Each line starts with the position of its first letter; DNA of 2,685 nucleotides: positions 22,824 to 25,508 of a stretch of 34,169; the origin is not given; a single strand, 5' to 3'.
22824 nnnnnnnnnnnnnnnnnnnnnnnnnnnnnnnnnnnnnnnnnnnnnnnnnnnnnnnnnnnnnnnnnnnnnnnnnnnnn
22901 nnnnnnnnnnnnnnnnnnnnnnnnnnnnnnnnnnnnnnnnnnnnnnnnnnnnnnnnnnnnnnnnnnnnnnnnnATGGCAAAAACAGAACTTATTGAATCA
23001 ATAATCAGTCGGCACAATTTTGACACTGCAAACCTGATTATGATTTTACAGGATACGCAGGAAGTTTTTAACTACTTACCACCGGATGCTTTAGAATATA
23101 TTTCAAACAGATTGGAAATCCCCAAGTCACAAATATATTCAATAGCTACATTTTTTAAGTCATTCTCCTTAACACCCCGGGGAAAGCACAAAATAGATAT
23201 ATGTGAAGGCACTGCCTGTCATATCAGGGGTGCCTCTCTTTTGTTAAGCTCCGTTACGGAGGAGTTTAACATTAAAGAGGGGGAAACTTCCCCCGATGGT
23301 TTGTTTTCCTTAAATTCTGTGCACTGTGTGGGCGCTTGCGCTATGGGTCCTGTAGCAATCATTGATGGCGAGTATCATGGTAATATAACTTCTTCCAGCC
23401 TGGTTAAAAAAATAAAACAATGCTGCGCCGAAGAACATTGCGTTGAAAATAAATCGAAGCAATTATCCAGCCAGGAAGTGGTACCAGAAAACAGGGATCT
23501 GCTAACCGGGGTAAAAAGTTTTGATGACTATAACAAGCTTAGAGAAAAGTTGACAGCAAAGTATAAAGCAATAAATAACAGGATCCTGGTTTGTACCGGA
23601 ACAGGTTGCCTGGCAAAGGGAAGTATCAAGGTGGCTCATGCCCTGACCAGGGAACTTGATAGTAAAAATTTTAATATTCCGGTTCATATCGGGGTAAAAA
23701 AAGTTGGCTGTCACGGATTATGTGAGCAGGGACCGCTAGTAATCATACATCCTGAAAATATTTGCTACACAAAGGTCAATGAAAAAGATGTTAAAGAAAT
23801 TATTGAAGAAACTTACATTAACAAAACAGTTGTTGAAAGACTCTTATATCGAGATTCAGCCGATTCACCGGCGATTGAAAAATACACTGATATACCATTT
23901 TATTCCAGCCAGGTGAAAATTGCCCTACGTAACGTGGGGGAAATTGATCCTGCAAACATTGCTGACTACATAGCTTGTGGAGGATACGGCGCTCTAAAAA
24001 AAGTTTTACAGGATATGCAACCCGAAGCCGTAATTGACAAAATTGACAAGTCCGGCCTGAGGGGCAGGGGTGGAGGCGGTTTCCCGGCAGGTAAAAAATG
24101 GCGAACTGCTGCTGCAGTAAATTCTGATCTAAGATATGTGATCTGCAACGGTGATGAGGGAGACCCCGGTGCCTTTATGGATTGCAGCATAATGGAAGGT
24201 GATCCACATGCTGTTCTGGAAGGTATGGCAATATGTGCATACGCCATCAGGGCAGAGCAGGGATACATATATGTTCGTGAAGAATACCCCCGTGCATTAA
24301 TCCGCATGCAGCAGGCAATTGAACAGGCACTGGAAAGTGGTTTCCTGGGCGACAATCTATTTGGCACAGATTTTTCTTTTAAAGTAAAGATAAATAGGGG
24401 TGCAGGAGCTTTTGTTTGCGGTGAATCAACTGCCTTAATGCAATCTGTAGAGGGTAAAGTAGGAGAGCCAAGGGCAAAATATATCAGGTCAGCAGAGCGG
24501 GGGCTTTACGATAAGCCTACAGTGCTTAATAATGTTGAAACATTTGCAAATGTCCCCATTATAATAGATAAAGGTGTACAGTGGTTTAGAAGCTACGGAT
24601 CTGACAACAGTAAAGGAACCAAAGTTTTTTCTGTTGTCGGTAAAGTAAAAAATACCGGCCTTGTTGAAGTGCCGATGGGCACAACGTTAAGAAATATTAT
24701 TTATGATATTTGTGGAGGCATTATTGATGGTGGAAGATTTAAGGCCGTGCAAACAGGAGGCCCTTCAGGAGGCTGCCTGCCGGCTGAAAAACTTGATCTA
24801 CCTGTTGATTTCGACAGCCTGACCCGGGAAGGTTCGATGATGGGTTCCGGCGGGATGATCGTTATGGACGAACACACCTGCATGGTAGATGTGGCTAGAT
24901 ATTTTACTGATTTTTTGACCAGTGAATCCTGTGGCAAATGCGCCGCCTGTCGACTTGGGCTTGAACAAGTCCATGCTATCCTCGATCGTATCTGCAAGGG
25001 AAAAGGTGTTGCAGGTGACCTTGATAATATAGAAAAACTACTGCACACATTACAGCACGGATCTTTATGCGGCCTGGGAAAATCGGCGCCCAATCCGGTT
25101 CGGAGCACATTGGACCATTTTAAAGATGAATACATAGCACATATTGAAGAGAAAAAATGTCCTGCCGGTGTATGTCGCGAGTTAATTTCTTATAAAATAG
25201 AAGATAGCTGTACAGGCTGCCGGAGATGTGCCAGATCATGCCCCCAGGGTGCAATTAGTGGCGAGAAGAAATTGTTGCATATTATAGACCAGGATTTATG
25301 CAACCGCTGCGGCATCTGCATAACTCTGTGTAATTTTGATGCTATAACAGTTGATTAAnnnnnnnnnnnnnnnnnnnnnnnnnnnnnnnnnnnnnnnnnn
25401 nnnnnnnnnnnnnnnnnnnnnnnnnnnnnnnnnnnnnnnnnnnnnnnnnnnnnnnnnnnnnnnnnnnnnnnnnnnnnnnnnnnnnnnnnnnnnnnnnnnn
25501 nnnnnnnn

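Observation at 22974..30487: Candidate flavin-based electron-bifurcating (Bfu/HydBC-type) imino-acid dehydrogenase: NuoEF fusion + 1314-aa Fe-S mega-fusion + DAO-family beta subunit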

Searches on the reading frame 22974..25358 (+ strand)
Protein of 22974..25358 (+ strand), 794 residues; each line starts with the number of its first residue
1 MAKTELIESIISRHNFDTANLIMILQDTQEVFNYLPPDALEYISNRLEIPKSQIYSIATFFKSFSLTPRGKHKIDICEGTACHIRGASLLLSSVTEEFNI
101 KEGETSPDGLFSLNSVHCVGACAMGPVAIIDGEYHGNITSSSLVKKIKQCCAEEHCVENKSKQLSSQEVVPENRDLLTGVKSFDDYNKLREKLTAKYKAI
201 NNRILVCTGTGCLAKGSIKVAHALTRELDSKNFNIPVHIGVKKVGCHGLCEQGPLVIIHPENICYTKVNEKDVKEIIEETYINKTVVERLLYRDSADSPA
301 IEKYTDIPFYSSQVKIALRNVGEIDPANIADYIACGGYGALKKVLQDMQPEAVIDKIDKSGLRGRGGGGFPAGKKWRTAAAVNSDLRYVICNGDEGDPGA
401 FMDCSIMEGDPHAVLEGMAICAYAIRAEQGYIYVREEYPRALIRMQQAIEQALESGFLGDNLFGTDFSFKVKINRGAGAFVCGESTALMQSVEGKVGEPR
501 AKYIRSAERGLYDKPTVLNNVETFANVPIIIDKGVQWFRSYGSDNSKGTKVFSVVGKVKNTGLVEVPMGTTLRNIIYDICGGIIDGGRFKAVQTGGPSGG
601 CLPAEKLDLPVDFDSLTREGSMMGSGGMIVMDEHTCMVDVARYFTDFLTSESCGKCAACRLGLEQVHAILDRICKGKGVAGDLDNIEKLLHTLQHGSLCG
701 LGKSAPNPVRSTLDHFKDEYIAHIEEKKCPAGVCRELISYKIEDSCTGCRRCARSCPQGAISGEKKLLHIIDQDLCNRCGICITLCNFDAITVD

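Call 4: search_protein_families(library=pfam, proteins=[window:22974-25358:+], max_evalue=0.01)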
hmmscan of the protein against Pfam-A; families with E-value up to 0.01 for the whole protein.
window:22974-25358:+ (794 aa): 13 families
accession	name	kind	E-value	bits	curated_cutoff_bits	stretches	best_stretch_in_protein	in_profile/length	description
PF01257.25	2Fe-2S_thioredx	-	4.3e-56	189.2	24.8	2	7-149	1-143/145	Thioredoxin-like [2Fe-2S] ferredoxin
PF01512.22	Complex1_51K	-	2.2e-45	154.7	31.2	1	357-528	1-149/150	Nuo51 FMN-binding domain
PF10589.14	NADH_4Fe-4S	-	4.1e-29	100.7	23.5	1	639-723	1-85/85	NADH-ubiquinone oxidoreductase-F iron-sulfur binding region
PF00037.32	Fer4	-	4.2e-09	36.3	21.1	2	741-762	3-24/24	4Fe-4S binding domain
PF10531.15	SLBB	-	2.5e-08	34.1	27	1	551-600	1-53/55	SLBB domain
PF12838.12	Fer4_7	-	8.2e-07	29.8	27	1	745-790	1-52/52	4Fe-4S dicluster domain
PF14697.11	Fer4_21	-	2e-06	28.3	35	1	743-792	5-58/59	4Fe-4S dicluster domain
PF13187.11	Fer4_9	-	1.3e-05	25.5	27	1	746-790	2-51/52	4Fe-4S dicluster domain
PF12837.12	Fer4_6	-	1.8e-05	24.9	25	2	743-761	6-24/24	4Fe-4S binding domain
PF12797.12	Fer4_2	-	0.00019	21.6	24.5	1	743-757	7-21/22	4Fe-4S binding domain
PF22461.2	SLBB_2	-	0.00032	21.2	27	1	551-605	2-58/79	SLBB domain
PF13237.11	Fer4_10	-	0.0014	19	25.5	1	741-786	4-52/53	4Fe-4S dicluster domain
PF13484.11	Fer4_16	-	0.0019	19.4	30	1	746-765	2-22/66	4Fe-4S double cluster binding domain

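Call 5: search_protein_families(library=ncbifam, proteins=[window:22974-25358:+], max_evalue=0.00001)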
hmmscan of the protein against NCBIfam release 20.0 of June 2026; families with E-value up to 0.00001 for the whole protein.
window:22974-25358:+ (794 aa): 31 families (the best 25 are shown)
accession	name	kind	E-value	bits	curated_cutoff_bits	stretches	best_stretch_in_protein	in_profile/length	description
TIGR01959.1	nuoF_fam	equivalog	8.2e-141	469.1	558.65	1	323-724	8-410/410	NADH-quinone oxidoreductase subunit NuoF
NF008436.0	PRK11278.1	equivalog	1.1e-108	364.1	749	1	323-728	21-430/448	NADH-quinone oxidoreductase subunit NuoF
NF010120.0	PRK13596.1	equivalog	7e-104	347.7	389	1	320-728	11-421/433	NADH-quinone oxidoreductase subunit NuoF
NF005747.0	PRK07571.1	equivalog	1.3e-50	171.5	224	1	4-153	22-171/173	bidirectional hydrogenase complex protein HoxE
NF005722.0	PRK07539.1-2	equivalog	2.4e-41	141.4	141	1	4-148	10-154/157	NADH-quinone oxidoreductase subunit NuoE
TIGR01958.1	nuoE_fam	subfamily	2.2e-39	134.9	142.4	2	9-148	4-145/148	NADH-quinone oxidoreductase subunit NuoE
NF004638.0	PRK05988.1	equivalog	6.3e-36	123.6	198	1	4-149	11-156/159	formate dehydrogenase subunit gamma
NF005725.0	PRK07539.1-5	equivalog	1.3e-32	112.9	220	1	21-148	41-169/174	NADH-quinone oxidoreductase subunit NuoE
NF005724.0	PRK07539.1-4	equivalog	1.7e-26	93.5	280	1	20-157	41-179/240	NADH-quinone oxidoreductase subunit NuoE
NF005721.0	PRK07539.1-1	equivalog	5.6e-26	91.5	308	1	7-163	34-190/292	NADH-quinone oxidoreductase subunit NuoE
NF005723.0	PRK07539.1-3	equivalog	2.3e-24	86.1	226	1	23-133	28-138/158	NADH-quinone oxidoreductase subunit NuoE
NF009040.0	PRK12373.1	equivalog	1.2e-22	81.2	514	1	20-173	38-192/400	NADH-quinone oxidoreductase subunit E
NF041612.1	fdxn_Clost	equivalog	3.6e-18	66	150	1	211-291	23-101/102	2Fe-2S ferredoxin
TIGR04481.1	PR_assoc_PrdC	equivalog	2.3e-12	46.4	490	1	350-600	73-286/425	proline reductase-associated electron transfer protein PrdC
NF003454.1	PRK05035.1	equivalog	4.4e-12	45.3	345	1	346-451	119-221/556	electron transport complex subunit RsxC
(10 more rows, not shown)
